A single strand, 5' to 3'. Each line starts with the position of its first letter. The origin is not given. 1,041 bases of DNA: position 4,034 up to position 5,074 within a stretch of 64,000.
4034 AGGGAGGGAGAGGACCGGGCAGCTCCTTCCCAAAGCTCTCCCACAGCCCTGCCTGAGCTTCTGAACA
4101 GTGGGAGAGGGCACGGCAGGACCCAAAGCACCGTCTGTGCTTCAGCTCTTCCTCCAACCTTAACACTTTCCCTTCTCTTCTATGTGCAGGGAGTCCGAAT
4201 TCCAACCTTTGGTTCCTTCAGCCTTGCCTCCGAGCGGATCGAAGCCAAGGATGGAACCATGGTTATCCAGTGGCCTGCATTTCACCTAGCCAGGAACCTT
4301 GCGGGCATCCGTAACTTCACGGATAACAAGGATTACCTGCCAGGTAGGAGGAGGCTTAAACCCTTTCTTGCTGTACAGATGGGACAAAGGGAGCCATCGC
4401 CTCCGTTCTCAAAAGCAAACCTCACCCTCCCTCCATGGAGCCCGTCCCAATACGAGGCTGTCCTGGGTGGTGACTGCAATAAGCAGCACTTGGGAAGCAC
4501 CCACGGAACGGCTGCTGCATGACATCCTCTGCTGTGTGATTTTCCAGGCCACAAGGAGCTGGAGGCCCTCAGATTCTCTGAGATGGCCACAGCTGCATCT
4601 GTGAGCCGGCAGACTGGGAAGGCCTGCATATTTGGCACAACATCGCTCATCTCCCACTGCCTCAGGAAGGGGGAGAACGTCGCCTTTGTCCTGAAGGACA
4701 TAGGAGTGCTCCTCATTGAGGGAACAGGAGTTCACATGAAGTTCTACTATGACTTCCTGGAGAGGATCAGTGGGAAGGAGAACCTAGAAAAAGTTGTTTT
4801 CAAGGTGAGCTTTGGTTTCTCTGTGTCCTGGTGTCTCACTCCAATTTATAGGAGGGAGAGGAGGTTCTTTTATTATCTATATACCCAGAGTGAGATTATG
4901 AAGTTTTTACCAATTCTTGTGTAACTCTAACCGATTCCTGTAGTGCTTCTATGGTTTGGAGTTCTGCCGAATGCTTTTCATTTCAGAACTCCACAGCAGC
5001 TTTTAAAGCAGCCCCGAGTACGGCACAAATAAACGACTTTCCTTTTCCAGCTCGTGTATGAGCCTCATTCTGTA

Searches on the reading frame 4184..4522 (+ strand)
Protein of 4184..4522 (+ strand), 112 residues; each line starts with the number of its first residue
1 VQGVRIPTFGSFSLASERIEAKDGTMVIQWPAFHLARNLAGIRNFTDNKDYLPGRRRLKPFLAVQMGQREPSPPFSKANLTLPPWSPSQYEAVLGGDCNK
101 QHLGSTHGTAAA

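Call 11: search_protein_families(library=pfam, proteins=[window:4184-4522:+], max_evalue=0.01)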
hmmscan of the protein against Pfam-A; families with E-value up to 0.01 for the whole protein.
window:4184-4522:+ (112 aa): 1 family
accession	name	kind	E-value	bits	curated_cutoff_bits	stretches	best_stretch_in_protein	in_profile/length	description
PF14908.11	HU-CCDC81_euk_1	-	0.0039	17.7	26.1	1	3-40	44-82/89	CCDC81 eukaryotic HU domain 1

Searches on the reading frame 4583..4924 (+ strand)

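Call 11: search_protein_families(library=pfam, proteins=[window:4583-4924:+], max_evalue=0.01)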
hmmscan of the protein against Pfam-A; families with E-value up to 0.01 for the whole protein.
window:4583-4924:+ (113 aa): 1 family
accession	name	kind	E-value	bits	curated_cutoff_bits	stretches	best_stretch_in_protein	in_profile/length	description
PF18289.6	HU-CCDC81_euk_2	-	1.7e-18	66.8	26.1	1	2-65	11-74/75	CCDC81 eukaryotic HU domain 2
